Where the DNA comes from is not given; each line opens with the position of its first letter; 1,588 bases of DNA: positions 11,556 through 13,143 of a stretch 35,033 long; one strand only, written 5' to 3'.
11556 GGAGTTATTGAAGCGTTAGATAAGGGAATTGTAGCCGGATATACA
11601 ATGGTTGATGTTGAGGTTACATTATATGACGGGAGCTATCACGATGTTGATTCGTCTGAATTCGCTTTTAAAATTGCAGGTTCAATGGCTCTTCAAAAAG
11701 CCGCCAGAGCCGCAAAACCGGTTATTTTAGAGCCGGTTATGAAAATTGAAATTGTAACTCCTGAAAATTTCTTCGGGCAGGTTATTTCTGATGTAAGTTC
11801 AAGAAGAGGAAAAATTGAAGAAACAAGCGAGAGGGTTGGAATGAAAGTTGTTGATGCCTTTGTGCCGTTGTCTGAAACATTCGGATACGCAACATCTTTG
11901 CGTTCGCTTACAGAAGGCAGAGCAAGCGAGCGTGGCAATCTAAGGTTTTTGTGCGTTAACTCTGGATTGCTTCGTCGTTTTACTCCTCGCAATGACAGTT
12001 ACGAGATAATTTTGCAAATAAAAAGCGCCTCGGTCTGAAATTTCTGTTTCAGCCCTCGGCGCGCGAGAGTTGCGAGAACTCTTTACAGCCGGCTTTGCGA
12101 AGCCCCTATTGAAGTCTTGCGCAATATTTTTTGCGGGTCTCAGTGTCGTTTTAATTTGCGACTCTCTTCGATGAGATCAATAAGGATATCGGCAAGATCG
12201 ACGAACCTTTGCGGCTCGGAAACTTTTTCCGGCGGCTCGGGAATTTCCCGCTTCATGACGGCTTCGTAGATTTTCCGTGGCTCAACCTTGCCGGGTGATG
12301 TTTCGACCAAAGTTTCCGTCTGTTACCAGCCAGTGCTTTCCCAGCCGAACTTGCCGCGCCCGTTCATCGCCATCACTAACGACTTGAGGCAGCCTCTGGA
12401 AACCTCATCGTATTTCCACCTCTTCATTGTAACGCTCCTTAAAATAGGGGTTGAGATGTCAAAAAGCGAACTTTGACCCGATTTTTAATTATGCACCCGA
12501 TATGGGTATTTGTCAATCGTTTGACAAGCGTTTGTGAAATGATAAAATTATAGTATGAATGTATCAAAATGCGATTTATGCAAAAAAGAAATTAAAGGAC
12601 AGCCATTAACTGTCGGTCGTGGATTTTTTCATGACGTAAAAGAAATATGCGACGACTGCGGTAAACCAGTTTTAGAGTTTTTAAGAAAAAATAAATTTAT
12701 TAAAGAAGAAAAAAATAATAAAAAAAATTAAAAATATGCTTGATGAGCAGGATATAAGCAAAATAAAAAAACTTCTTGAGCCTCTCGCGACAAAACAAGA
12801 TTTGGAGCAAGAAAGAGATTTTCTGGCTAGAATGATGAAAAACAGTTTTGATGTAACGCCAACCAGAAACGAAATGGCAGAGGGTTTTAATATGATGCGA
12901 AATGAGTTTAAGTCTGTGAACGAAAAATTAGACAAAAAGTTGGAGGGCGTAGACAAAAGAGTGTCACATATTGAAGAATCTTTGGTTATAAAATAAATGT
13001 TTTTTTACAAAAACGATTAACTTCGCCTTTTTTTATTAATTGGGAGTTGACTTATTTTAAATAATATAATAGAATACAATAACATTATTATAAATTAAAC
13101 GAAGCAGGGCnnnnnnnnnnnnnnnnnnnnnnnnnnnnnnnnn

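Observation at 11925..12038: The C-terminus of EF-G is replaced by repeat-derived sequence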

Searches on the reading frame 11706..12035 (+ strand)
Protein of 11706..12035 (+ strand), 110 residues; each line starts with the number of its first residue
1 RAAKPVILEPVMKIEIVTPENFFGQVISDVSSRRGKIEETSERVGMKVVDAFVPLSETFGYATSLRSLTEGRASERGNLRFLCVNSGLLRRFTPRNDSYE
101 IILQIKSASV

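Call 26: find_homologous_proteins(query=window:11706-12035:+, max_evalue=0.001)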
Query window:11706-12035:+ (110 aa): 126 proteins with E <= 0.001 among 134 candidates; the best 120 are listed.
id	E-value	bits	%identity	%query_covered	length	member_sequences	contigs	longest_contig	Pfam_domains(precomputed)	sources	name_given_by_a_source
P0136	2.6e-37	145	100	67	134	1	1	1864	PF00679.31,PF03764.25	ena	-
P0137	1.0e-35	140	97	65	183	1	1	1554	PF00679.31,PF03764.25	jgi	jgi:elongation factor G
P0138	5.5e-34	134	91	63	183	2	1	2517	PF00679.31,PF03764.25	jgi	jgi:elongation factor G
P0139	5.9e-34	134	89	64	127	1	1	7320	PF00679.31,PF03764.25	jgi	jgi:elongation factor G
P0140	6.7e-34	134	91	67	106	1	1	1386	PF00679.31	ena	-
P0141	2.7e-33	132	88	63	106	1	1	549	PF00679.31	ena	-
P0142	5.7e-33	131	90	64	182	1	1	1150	PF00679.31,PF03764.25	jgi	jgi:elongation factor G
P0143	1.1e-32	130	82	67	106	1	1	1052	PF00679.31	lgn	-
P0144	1.7e-32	130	88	67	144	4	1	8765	PF00679.31,PF03764.25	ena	-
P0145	2.1e-32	129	83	64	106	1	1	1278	PF00679.31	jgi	jgi:elongation factor G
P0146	4.0e-32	128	85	67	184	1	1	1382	PF00679.31,PF03764.25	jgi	jgi:elongation factor G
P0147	4.3e-32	128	88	63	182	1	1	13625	PF00679.31,PF03764.25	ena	-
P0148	6.4e-32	128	67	93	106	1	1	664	PF00679.31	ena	-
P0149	7.5e-32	127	82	67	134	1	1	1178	PF00679.31,PF03764.25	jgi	jgi:elongation factor G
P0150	9.2e-32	127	86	64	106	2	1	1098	PF00679.31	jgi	jgi:elongation factor G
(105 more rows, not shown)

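Call 34: find_encoding_contigs(protein=P0136, flank=3000, max_places=3)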
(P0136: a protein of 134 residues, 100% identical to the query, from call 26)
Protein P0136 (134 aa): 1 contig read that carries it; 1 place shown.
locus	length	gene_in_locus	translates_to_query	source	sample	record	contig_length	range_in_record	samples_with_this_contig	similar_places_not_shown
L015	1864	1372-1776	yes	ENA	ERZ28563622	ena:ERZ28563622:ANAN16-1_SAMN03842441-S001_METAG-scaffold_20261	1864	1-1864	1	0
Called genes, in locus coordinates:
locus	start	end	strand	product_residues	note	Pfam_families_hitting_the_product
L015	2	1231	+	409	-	?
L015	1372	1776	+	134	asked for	PF03764:EFG_IV, PF00679:EFG_C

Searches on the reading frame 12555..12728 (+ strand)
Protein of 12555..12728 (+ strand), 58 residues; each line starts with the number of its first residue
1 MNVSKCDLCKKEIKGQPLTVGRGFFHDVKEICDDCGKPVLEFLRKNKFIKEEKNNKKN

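Call 22: search_protein_families(library=pfam, proteins=[window:12555-12728:+], max_evalue=1)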
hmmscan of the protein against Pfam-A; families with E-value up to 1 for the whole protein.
window:12555-12728:+ (58 aa): 11 families
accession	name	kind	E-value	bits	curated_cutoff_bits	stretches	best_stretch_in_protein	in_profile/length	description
PF08394.17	Arc_trans_TRASH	-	0.00094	19.7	27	1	5-20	2-17/43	Archaeal TRASH domain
PF18439.7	zf_UBZ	-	0.021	14.9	25.6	1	31-42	4-15/32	Ubiquitin-Binding Zinc Finger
PF10083.14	DUF2321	-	0.039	14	24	1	3-38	37-76/157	Uncharacterized protein conserved in bacteria (DUF2321)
PF01286.23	XPA_N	-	0.04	14.4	27.1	0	30-40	2-12/32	XPA protein N-terminal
PF17026.10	zf-RRPl_C4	-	0.043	14.4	28.9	1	6-57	55-107/108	Putative ribonucleoprotein zinc-finger pf C4 type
PF10235.14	Cript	-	0.08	14.1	25.5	1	4-41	46-82/90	Microtubule-associated protein CRIPT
PF20173.3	ZnF_RZ-type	-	0.091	12.8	27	0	1-16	29-44/54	RZ type zinc finger domain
PF18508.7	zf_C2H2_13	-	0.12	12.4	26.5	1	31-39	19-27/42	Zinc finger domain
PF01258.23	zf-dskA_traR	-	0.14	12.6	24.9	1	31-41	5-15/36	Prokaryotic dksA/traR C4-type zinc finger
PF18716.7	VATC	-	0.22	11.8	26.6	0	2-15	2-15/43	Vms1-associating treble clef domain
PF05191.20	ADK_lid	-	0.42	11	26.6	0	28-39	20-31/36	Adenylate kinase, active site lid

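Call 40: find_encoding_contigs(protein=window:12555-12728:+, flank=4000, max_places=8)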
Protein window:12555-12728:+ (58 aa): 22 contigs read that carry it; 8 places shown.
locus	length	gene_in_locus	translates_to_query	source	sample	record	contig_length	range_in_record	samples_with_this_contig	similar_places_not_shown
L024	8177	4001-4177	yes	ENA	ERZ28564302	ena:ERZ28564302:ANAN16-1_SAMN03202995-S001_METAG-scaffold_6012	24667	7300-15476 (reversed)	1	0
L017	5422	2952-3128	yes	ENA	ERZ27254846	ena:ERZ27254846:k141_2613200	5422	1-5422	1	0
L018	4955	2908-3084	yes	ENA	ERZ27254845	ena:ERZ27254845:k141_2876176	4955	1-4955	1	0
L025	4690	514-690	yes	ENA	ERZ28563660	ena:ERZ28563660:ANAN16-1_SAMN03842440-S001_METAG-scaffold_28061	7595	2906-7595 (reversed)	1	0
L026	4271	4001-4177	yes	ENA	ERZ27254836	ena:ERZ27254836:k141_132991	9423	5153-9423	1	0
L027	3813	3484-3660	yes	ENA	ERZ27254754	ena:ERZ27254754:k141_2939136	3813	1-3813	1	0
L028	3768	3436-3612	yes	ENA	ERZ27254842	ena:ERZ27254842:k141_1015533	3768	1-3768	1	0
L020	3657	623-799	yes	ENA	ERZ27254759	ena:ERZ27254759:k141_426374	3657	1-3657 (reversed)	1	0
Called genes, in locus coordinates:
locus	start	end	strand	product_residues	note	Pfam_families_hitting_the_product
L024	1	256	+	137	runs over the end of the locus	PF00164:Ribosom_S12_S23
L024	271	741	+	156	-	PF00177:Ribosomal_S7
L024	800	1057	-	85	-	-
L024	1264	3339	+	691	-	PF00009:GTP_EFTU, PF03144:GTP_EFTU_D2, PF22042:EF-G_D2, PF14492:EFG_III, PF16658:RF3_C, PF03764:EFG_IV, PF00679:EFG_C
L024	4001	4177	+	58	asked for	-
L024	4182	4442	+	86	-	-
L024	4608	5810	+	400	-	-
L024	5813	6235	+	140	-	PF00338:Ribosomal_S10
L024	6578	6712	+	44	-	-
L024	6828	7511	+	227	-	PF00297:Ribosomal_L3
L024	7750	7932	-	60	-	-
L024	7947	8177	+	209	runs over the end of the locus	PF00573:Ribosomal_L4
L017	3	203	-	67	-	?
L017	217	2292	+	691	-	PF00009:GTP_EFTU, PF03144:GTP_EFTU_D2, PF22042:EF-G_D2, PF14492:EFG_III, PF16658:RF3_C, PF03764:EFG_IV, PF00679:EFG_C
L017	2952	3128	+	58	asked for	-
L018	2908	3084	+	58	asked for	-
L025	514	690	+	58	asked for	-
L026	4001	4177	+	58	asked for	-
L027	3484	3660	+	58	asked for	-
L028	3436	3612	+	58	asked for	-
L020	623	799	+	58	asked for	-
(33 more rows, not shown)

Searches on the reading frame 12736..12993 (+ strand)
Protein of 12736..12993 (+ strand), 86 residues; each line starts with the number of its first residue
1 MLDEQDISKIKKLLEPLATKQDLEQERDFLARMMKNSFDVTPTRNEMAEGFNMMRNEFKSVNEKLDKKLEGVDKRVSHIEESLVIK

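Call 22: search_protein_families(library=pfam, proteins=[window:12736-12993:+], max_evalue=1)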
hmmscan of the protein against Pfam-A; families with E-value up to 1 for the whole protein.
window:12736-12993:+ (86 aa): 5 families
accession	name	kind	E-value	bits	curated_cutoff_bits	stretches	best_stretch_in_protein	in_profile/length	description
PF19165.5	DUF5847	-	0.018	14.4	27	1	8-82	199-273/409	Family of unknown function (DUF5847)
PF12072.13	RNase_Y_N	-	0.049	13.5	32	1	40-81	62-103/201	RNase Y N-terminal region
PF19111.5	DUF5798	-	0.059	14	27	0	4-27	49-72/89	Family of unknown function (DUF5798)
PF05843.20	Suf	-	0.066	12.2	24.7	1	3-73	13-82/532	Suppressor of forked protein (Suf)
PF11568.13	Med29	-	0.074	13.7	25.2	1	6-82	5-82/139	Mediator complex subunit 29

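Call 39: find_encoding_contigs(protein=window:12736-12993:+, flank=4000, max_places=8)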
Protein window:12736-12993:+ (86 aa): 21 contigs read that carry it; 8 places shown.
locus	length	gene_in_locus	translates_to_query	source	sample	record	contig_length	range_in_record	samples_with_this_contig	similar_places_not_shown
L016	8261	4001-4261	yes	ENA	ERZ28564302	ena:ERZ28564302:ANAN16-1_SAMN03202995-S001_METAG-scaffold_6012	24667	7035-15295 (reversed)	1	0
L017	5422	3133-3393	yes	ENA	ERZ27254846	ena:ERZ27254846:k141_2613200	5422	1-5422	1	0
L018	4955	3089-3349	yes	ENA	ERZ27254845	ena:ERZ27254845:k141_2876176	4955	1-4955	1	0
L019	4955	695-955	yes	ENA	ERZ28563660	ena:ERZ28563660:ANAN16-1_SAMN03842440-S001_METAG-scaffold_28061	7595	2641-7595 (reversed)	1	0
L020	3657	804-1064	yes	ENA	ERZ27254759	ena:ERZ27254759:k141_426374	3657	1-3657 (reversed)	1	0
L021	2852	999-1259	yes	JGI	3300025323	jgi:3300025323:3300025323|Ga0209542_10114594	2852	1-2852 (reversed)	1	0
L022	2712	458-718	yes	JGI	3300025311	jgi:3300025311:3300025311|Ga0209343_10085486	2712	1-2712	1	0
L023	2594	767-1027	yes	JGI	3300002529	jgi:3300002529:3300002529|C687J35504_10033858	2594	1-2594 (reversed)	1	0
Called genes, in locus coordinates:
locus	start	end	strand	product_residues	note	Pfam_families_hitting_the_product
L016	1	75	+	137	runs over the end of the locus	PF00164:Ribosom_S12_S23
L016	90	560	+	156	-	PF00177:Ribosomal_S7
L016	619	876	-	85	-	-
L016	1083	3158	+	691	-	PF00009:GTP_EFTU, PF03144:GTP_EFTU_D2, PF22042:EF-G_D2, PF14492:EFG_III, PF16658:RF3_C, PF03764:EFG_IV, PF00679:EFG_C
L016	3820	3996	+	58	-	-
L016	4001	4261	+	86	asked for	-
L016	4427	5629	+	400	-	-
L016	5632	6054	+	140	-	PF00338:Ribosomal_S10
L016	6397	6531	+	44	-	-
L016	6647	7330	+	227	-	PF00297:Ribosomal_L3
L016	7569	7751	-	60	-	-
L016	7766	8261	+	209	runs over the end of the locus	PF00573:Ribosomal_L4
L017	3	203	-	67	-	?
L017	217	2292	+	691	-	PF00009:GTP_EFTU, PF03144:GTP_EFTU_D2, PF22042:EF-G_D2, PF14492:EFG_III, PF16658:RF3_C, PF03764:EFG_IV, PF00679:EFG_C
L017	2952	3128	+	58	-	-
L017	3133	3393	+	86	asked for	-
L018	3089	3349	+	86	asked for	-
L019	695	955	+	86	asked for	-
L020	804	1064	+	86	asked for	-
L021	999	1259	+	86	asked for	-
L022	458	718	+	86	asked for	-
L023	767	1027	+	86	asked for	-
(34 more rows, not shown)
